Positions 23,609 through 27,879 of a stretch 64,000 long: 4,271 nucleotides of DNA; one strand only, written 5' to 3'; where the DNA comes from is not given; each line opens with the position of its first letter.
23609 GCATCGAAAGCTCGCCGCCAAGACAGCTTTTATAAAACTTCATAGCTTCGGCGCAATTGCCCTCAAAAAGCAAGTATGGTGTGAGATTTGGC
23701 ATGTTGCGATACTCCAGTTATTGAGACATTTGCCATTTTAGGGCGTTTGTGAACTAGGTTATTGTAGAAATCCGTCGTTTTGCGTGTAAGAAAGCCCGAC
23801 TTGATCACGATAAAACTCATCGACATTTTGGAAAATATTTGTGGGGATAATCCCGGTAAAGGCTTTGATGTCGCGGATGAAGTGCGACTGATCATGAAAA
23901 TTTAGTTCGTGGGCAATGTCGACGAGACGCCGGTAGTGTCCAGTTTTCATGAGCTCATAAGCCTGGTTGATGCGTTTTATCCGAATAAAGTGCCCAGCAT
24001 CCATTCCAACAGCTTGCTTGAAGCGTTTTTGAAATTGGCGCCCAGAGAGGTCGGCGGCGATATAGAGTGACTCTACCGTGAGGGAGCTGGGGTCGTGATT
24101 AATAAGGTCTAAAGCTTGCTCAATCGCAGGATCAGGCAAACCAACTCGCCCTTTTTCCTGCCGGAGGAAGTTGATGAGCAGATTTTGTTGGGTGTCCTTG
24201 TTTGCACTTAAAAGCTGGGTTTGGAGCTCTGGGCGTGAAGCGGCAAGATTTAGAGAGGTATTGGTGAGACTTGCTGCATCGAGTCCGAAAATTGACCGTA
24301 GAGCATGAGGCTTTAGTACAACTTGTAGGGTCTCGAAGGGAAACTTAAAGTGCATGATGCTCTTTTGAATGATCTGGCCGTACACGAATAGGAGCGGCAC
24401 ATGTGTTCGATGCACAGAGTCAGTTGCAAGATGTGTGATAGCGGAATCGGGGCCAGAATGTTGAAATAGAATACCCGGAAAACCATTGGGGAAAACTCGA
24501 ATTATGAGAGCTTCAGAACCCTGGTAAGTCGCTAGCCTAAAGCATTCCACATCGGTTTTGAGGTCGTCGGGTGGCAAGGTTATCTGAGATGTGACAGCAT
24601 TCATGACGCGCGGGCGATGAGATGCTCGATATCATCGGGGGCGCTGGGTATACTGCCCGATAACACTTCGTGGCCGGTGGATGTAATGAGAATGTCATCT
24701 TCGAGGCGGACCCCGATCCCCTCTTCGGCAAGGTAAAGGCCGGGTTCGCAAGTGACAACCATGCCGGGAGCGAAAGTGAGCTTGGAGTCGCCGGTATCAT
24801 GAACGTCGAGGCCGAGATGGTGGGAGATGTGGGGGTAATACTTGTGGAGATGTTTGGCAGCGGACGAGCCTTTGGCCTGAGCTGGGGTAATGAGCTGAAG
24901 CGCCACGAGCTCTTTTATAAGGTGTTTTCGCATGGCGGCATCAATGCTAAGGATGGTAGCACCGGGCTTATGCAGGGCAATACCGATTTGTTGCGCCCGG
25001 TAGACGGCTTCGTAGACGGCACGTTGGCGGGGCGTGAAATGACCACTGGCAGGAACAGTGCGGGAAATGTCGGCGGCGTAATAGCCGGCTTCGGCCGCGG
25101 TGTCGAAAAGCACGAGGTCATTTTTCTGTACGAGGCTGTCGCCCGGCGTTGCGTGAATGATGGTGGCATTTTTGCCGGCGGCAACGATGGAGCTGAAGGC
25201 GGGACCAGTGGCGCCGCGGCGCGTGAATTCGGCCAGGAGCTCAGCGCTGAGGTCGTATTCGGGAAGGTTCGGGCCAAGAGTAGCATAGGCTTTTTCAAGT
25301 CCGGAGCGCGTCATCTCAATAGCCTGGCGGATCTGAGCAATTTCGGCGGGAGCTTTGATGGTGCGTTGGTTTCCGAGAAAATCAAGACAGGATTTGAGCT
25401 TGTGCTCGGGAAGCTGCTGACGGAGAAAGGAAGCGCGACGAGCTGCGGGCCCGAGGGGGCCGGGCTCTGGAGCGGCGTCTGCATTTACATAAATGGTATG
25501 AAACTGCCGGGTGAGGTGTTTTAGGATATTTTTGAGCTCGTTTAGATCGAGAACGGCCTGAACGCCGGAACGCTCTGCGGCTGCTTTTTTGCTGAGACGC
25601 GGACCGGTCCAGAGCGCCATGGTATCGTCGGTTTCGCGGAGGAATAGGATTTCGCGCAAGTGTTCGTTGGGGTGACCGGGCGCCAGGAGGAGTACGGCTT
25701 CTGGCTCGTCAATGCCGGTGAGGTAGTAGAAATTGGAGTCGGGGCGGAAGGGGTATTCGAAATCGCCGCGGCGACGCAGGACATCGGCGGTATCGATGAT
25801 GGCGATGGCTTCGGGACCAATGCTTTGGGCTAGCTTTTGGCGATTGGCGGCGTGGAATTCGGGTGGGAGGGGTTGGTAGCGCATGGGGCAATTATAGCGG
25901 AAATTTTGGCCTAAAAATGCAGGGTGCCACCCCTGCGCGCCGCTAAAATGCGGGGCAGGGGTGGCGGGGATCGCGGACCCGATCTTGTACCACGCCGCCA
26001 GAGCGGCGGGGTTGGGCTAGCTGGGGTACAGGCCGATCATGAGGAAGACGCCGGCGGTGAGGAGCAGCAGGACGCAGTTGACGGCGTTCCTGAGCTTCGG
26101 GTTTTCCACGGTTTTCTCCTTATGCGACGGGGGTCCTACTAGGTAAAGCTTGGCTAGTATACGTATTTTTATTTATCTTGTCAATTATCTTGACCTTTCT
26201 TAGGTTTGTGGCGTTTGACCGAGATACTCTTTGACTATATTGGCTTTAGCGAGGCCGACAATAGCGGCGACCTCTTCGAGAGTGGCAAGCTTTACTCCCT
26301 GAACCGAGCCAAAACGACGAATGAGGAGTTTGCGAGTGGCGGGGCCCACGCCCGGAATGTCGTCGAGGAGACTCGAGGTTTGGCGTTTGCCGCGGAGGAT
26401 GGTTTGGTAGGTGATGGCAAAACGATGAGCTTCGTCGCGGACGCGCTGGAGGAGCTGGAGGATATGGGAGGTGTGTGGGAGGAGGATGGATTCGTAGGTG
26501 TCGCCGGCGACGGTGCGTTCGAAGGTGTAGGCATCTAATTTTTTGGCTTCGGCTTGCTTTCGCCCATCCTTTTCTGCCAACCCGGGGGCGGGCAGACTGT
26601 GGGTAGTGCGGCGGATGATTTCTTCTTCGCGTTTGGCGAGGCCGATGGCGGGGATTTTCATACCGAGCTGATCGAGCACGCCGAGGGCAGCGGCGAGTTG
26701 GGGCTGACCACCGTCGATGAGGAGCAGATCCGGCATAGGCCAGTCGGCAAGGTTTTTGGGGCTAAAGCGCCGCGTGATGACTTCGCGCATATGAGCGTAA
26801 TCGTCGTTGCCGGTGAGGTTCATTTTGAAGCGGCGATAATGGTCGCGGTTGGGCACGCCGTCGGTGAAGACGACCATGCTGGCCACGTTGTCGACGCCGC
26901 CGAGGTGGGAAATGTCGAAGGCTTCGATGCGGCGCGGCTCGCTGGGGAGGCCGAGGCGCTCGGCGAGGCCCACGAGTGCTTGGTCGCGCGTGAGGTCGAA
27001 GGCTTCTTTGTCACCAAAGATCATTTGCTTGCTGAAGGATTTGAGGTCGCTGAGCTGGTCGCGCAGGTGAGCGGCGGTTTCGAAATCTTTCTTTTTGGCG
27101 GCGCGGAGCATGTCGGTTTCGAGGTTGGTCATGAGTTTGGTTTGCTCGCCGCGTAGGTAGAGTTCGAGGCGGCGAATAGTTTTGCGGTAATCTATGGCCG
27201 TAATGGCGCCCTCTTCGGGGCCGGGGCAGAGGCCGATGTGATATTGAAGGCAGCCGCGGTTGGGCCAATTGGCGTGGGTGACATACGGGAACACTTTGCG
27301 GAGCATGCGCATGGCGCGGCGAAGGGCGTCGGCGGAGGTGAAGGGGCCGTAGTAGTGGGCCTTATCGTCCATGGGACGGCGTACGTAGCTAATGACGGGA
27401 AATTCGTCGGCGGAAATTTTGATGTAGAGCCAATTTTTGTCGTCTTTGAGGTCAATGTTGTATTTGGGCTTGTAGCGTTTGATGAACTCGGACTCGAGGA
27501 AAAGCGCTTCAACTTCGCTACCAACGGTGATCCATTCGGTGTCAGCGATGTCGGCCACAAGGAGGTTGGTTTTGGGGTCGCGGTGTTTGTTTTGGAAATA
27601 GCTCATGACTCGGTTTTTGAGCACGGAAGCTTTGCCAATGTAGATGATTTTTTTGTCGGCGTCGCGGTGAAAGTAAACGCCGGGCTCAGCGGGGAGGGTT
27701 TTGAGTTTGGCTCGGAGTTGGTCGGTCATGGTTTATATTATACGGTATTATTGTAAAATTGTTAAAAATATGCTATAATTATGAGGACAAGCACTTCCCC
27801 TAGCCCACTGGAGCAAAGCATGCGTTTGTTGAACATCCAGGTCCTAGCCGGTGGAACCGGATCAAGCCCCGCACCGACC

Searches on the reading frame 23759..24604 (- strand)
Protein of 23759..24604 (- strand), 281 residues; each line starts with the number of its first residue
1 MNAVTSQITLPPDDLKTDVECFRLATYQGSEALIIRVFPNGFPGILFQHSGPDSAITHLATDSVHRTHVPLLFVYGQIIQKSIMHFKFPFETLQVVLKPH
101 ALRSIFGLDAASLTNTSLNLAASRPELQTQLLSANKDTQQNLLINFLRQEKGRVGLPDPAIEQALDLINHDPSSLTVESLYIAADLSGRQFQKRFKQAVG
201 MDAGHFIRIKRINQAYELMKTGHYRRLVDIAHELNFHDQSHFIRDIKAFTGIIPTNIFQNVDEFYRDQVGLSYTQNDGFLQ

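Call 68: search_protein_families(library=pfam, proteins=[window:23759-24604:-], max_evalue=0.0001)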
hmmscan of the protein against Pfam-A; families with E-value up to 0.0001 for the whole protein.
window:23759-24604:- (281 aa): 3 families
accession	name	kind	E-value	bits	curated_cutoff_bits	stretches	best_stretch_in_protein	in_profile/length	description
PF12833.13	HTH_18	-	1.2e-14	54.8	33.6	1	184-258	5-78/80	Helix-turn-helix domain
PF20240.3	DUF6597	-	7.6e-12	45.7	27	1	10-118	4-102/103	Domain of unknown function (DUF6597)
PF00165.29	HTH_AraC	-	1.4e-07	31.9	26.6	0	226-252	10-35/42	Bacterial regulatory helix-turn-helix proteins, AraC family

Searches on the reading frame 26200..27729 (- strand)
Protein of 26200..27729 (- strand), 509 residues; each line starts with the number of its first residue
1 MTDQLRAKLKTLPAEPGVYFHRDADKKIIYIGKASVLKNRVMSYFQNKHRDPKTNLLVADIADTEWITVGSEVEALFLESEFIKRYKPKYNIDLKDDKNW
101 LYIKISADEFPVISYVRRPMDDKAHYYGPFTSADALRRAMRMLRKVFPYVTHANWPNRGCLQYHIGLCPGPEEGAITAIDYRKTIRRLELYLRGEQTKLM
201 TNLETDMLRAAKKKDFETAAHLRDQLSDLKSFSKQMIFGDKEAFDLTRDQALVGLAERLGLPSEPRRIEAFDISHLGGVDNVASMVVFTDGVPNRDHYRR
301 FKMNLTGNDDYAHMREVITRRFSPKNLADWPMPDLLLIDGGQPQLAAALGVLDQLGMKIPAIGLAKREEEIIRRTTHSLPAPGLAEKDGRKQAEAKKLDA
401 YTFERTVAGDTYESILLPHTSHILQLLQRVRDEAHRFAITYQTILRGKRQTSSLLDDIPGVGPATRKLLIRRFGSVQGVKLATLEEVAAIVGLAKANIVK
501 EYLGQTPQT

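Call 68: search_protein_families(library=pfam, proteins=[window:26200-27729:-], max_evalue=0.0001)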
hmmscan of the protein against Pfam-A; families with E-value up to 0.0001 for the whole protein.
window:26200-27729:- (509 aa): 4 families
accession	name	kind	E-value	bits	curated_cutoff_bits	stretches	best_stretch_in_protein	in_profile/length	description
PF08459.17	UvrC_RNaseH_dom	-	4.2e-51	173.4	22.3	1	257-439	2-159/159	UvrC RNAse H endonuclease domain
PF01541.30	GIY-YIG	-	1.6e-07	32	22.6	1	16-91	2-78/78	GIY-YIG catalytic domain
PF02151.25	UVR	-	8.4e-07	29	21.5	1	198-230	2-34/36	UvrB/uvrC motif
PF14520.12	HHH_5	-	2.5e-05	25.1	27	1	453-496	2-46/57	Helix-hairpin-helix domain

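Call 70: find_homologous_proteins(query=window:26200-27729:-, max_evalue=1e-50)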
Query window:26200-27729:- (509 aa): 7861 proteins with E <= 1e-50 among 8000 candidates; the best 120 are listed.
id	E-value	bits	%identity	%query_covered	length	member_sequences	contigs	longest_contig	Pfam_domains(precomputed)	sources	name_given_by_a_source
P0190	0.0e+0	1153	100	100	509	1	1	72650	PF27096.1,PF14520.13,PF02151.26,PF01541.31,PF08459.18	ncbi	-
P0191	4.6e-287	970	77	99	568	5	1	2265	PF27096.1,PF14520.13,PF02151.26,PF01541.31,PF08459.18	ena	-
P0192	3.0e-282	955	79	99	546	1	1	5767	PF27096.1,PF14520.13,PF02151.26,PF01541.31,PF08459.18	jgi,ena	-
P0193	2.2e-280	948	77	100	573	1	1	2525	PF27096.1,PF14520.13,PF02151.26,PF01541.31,PF08459.18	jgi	jgi:excinuclease ABC subunit C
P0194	4.4e-274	928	81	99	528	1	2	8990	PF27096.1,PF14520.13,PF02151.26,PF01541.31,PF08459.18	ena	-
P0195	1.4e-273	926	79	100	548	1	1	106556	PF27096.1,PF14520.13,PF02151.26,PF01541.31,PF08459.18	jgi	jgi:excinuclease ABC subunit C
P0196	7.1e-273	924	79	100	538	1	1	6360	PF27096.1,PF14520.13,PF02151.26,PF01541.31,PF08459.18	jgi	-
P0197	8.6e-272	920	81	100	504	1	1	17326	PF27096.1,PF02151.26,PF01541.31,PF08459.18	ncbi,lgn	-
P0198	4.0e-271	918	79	99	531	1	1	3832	PF27096.1,PF14520.13,PF02151.26,PF01541.31,PF08459.18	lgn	-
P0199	1.7e-270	916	78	100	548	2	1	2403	PF27096.1,PF02151.26,PF01541.31,PF08459.18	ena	-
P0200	2.0e-269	912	79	100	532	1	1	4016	PF27096.1,PF14520.13,PF02151.26,PF01541.31,PF08459.18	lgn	-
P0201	3.8e-269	911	82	99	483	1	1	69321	PF27096.1,PF02151.26,PF01541.31,PF08459.18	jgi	jgi:excinuclease ABC subunit C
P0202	1.9e-268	909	78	100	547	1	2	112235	PF27096.1,PF14520.13,PF02151.26,PF01541.31,PF08459.18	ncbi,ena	-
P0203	1.9e-268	909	82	100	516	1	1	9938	PF27096.1,PF14520.13,PF02151.26,PF01541.31,PF08459.18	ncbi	-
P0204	2.2e-268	909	81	99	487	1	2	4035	PF27096.1,PF01541.31,PF08459.18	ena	-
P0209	2.8e-266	902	81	100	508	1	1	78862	PF27096.1,PF14520.13,PF02151.26,PF01541.31,PF08459.18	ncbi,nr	ncbi:MAG: putative excinuclease subunit domain protein [Patescibacteria group bacterium]|nr:putative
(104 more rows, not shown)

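Call 77: find_encoding_contigs(protein=P0209, flank=10000, max_places=1)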
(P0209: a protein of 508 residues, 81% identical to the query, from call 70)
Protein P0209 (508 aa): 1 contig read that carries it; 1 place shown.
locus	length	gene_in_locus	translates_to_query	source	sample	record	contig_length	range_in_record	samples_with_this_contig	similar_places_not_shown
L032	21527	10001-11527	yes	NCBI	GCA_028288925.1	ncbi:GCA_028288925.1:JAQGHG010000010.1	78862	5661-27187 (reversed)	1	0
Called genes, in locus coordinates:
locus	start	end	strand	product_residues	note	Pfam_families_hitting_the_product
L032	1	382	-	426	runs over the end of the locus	PF13506:Glyco_transf_21, PF00535:Glycos_transf_2, PF13641:Glyco_tranf_2_3, PF01644:Chitin_synth_1 (faint), PF03142:Chitin_synth_2, PF13632:Glyco_trans_2_3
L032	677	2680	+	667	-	PF00270:DEAD (faint), PF04851:ResIII, PF17757:UvrB_inter, PF27431:UvrB_3rd, PF00271:Helicase_C, PF12344:UvrB, PF02151:UVR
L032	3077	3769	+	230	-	PF18920:DUF5671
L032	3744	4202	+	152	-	-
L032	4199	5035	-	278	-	PF00561:Abhydrolase_1, PF12146:Hydrolase_4 (weak), PF12697:Abhydrolase_6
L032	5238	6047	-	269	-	-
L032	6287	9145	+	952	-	PF00005:ABC_tran (faint), PF02463:SMC_N (faint), PF03193:RsgA_GTPase (faint), PF13191:AAA_16 (faint), PF13304:AAA_21 (faint), PF13555:AAA_29 (faint), PF17760:UvrA_inter, PF17755:UvrA_DNA-bind, +1 more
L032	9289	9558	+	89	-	PF10685:KGG (weak)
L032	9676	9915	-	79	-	-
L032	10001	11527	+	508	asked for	PF01541:GIY-YIG (weak), PF27096:UvrC_M, PF02151:UVR, PF08459:UvrC_RNaseH_dom, PF14520:HHH_5 (weak)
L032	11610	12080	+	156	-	-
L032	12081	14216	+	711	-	PF26549:Tricorn_N (faint), PF07676:PD40 (faint), PF00930:DPPIV_N, PF02129:Peptidase_S15, PF00326:Peptidase_S9, PF01738:DLH (weak), PF12146:Hydrolase_4 (weak)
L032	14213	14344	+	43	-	-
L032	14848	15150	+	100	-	PF04020:Phage_holin_4_2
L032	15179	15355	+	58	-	PF03840:SecG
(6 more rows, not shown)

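Call 78: find_encoding_contigs(protein=P0201, flank=10000, max_places=1)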
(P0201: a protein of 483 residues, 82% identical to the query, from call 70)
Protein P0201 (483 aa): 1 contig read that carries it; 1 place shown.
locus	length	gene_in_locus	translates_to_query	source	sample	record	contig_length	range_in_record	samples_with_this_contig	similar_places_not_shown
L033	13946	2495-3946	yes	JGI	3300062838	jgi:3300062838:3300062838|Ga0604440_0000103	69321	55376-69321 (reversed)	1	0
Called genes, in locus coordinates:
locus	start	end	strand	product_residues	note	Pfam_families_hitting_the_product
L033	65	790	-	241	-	-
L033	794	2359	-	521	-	-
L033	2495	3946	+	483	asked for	PF01541:GIY-YIG (weak), PF27096:UvrC_M, PF02151:UVR (weak), PF08459:UvrC_RNaseH_dom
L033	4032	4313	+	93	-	-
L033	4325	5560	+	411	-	PF05195:AMP_N, PF00557:Peptidase_M24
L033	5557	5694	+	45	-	-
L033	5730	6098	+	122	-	PF04020:Phage_holin_4_2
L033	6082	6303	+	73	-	PF03840:SecG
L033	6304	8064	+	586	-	PF00496:SBP_bac_5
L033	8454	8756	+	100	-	-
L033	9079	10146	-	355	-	-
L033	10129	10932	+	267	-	PF01978:TrmB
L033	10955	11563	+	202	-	-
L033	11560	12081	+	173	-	PF13238:AAA_18 (weak), PF13671:AAA_33, PF13207:AAA_17 (weak)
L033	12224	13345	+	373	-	PF13521:AAA_28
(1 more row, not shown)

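Call 79: find_encoding_contigs(protein=P0195, flank=10000, max_places=1)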
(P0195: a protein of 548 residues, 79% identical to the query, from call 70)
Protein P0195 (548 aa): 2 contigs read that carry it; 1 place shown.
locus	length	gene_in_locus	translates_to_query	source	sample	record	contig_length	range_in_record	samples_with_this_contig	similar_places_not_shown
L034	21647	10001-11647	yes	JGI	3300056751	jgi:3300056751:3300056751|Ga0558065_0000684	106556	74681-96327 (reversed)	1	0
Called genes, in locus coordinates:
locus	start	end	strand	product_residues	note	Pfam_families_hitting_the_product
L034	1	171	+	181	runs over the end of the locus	-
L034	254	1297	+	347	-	PF00188:CAP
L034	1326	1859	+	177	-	-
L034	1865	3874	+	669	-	PF00270:DEAD (faint), PF04851:ResIII, PF17757:UvrB_inter, PF27431:UvrB_3rd, PF00271:Helicase_C, PF12344:UvrB, PF02151:UVR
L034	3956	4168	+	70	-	-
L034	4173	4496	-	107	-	-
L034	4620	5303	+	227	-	PF18920:DUF5671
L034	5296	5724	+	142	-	-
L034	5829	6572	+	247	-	PF00561:Abhydrolase_1 (faint), PF12697:Abhydrolase_6, PF07859:Abhydrolase_3 (weak), PF12146:Hydrolase_4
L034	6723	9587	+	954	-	PF00005:ABC_tran (faint), PF02463:SMC_N (faint), PF03193:RsgA_GTPase (faint), PF13191:AAA_16 (faint), PF13555:AAA_29 (faint), PF20703:nSTAND1 (faint), PF17760:UvrA_inter, PF17755:UvrA_DNA-bind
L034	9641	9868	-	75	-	-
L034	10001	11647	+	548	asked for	PF01541:GIY-YIG (weak), PF27096:UvrC_M, PF02151:UVR (weak), PF08459:UvrC_RNaseH_dom, PF14520:HHH_5 (weak)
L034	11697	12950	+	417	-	PF05195:AMP_N, PF00557:Peptidase_M24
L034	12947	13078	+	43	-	-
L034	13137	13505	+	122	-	PF04020:Phage_holin_4_2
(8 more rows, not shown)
